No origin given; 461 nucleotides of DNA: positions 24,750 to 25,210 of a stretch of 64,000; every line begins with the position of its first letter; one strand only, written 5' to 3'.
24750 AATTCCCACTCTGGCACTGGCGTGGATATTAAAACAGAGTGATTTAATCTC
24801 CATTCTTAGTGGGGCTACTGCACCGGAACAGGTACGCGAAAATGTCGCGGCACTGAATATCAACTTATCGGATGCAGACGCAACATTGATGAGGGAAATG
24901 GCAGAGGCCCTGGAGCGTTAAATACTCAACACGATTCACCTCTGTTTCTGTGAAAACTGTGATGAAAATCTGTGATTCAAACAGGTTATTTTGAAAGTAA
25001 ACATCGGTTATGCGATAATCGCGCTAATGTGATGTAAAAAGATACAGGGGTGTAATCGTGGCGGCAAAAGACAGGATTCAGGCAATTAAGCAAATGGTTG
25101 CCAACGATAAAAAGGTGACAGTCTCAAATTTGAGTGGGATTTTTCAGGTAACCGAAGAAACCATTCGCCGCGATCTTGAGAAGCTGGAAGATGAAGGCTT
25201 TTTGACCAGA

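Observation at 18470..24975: Recurrent TGTGA-type repeats in both promoter regions of the ydj cluster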

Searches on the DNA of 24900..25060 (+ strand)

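Call 44: search_dna_similar(query=window:24900-25060:+, collection=ecoli_genomes, mode=near, max_rows=12, rows=spread)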
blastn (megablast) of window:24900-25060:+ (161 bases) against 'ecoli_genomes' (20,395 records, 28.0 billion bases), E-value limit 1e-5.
Records with a match: 4330; places in all: 4330; records where one place covers at least 80% of the query: 4330.
Genomes with a match: 4330 of 5426; with a place that covers at least 80% of the query: 4330. Places per genome that has any: lowest 1, median 1, highest 1. On chromosomes: 4329 places; on plasmids: 1.
Best place of each record, by identity: >=99% 3390; 95-99% 938; 90-95% 2.
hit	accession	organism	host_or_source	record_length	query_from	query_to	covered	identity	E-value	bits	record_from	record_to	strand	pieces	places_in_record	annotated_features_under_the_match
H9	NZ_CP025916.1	Escherichia coli strain 120899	Homo sapiens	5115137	1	161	100%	100.0%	5e-78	298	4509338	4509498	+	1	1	ydjG: NADH-dependent methylglyoxal reductase | ydjF: DeoR/GlpR family DNA-binding transcription regulator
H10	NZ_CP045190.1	Escherichia coli strain NT1F31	pig manure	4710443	1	161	100%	100.0%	5e-78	298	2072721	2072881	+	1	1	ydjG: NADH-dependent methylglyoxal reductase | ydjF: DeoR/GlpR family DNA-binding transcription regulator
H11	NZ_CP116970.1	Escherichia coli strain CUVM3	Sus scrofa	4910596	1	161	100%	100.0%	5e-78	298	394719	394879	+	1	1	aldo/keto reductase | ydjF: DeoR/GlpR family DNA-binding transcription regulator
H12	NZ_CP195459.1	Escherichia coli strain 22AR0747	Homo sapiens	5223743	1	161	100%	100.0%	5e-78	298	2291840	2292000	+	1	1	ydjG: NADH-dependent methylglyoxal reductase | ydjF: DeoR/GlpR family DNA-binding transcription regulator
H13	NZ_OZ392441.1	Escherichia coli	Homo sapiens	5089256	1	161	100%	100.0%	5e-78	298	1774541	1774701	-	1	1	ydjG: NADH-dependent methylglyoxal reductase | ydjF: DeoR/GlpR family DNA-binding transcription regulator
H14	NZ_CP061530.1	Escherichia coli strain WEM25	Beach water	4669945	1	161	100%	99.4%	2e-76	292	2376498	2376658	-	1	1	ydjG: NADH-dependent methylglyoxal reductase | ydjF: DeoR/GlpR family DNA-binding transcription regulator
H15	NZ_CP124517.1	Escherichia coli strain AVS0343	environmental: river near WWTP effluent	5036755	1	161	100%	99.4%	2e-76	292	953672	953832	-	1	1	ydjG: NADH-dependent methylglyoxal reductase | ydjF: DeoR/GlpR family DNA-binding transcription regulator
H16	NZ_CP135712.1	Escherichia coli strain TUM1586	missing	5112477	1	161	100%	99.4%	2e-76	292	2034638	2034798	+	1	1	ydjG: NADH-dependent methylglyoxal reductase | ydjF: DeoR/GlpR family DNA-binding transcription regulator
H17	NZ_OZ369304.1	Escherichia coli strain Esc29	not applicable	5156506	1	161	100%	99.4%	2e-76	292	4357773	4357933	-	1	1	ydjG: NADH-dependent methylglyoxal reductase | ydjF: DeoR/GlpR family DNA-binding transcription regulator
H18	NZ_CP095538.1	Escherichia coli strain GN04592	Homo sapiens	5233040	1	161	100%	98.8%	1e-74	287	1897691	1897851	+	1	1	ydjG: NADH-dependent methylglyoxal reductase | ydjF: DeoR/GlpR family DNA-binding transcription regulator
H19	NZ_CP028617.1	Escherichia coli strain 140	cattle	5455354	1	161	100%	98.1%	5e-73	281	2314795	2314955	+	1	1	ydjG: NADH-dependent methylglyoxal reductase | ydjF: DeoR/GlpR family DNA-binding transcription regulator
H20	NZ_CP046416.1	Escherichia coli strain LZYWN_4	swine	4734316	1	161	100%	91.9%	6e-53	215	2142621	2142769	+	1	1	ydjG: NADH-dependent methylglyoxal reductase | ydjF: DeoR/GlpR family DNA-binding transcription regulator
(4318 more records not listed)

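Call 45: get_annotated_region(hit=H18, flank=0)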
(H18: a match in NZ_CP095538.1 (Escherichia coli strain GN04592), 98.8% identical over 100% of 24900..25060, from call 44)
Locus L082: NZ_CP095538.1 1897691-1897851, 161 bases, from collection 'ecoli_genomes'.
description: Escherichia coli strain GN04592 chromosome, complete genome
organism: Escherichia coli strain GN04592 (NCBI taxid 562)
replicon: chromosome; assembly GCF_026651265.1
host: Homo sapiens; source: blood; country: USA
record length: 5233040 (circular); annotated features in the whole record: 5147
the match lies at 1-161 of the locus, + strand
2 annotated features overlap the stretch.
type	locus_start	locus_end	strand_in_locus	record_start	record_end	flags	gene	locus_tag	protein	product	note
CDS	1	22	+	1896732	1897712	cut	ydjG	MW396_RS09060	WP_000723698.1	NADH-dependent methylglyoxal reductase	-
CDS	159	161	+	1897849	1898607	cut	ydjF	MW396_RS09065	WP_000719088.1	DeoR/GlpR family DNA-binding transcription regulator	-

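Call 46: get_annotated_region(hit=H19, flank=0)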
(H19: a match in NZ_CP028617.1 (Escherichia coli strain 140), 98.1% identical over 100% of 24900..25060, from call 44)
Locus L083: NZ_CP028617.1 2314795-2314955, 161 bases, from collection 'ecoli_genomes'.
description: Escherichia coli strain 140 chromosome, complete genome
organism: Escherichia coli strain 140 (NCBI taxid 562)
replicon: chromosome; assembly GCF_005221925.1
host: -; source: cattle; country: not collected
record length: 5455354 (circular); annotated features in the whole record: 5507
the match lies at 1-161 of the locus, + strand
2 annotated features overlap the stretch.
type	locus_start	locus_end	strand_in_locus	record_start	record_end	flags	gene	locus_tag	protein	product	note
CDS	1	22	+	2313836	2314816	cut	ydjG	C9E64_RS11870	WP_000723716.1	NADH-dependent methylglyoxal reductase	-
CDS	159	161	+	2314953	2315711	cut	ydjF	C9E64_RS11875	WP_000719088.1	DeoR/GlpR family DNA-binding transcription regulator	-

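Call 47: get_annotated_region(hit=H20, flank=20)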
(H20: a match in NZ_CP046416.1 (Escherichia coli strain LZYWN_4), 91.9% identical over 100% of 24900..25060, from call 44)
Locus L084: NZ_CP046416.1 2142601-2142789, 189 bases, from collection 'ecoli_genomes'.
description: Escherichia coli strain LZYWN_4 chromosome, complete genome
organism: Escherichia coli strain LZYWN_4 (NCBI taxid 562)
replicon: chromosome; assembly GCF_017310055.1
host: swine; source: liver; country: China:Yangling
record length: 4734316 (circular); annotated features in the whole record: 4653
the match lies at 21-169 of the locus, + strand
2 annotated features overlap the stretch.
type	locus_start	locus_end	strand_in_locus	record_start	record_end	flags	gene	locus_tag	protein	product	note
CDS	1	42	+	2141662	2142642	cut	ydjG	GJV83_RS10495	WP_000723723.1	NADH-dependent methylglyoxal reductase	-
CDS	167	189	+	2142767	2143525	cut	ydjF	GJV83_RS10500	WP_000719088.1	DeoR/GlpR family DNA-binding transcription regulator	-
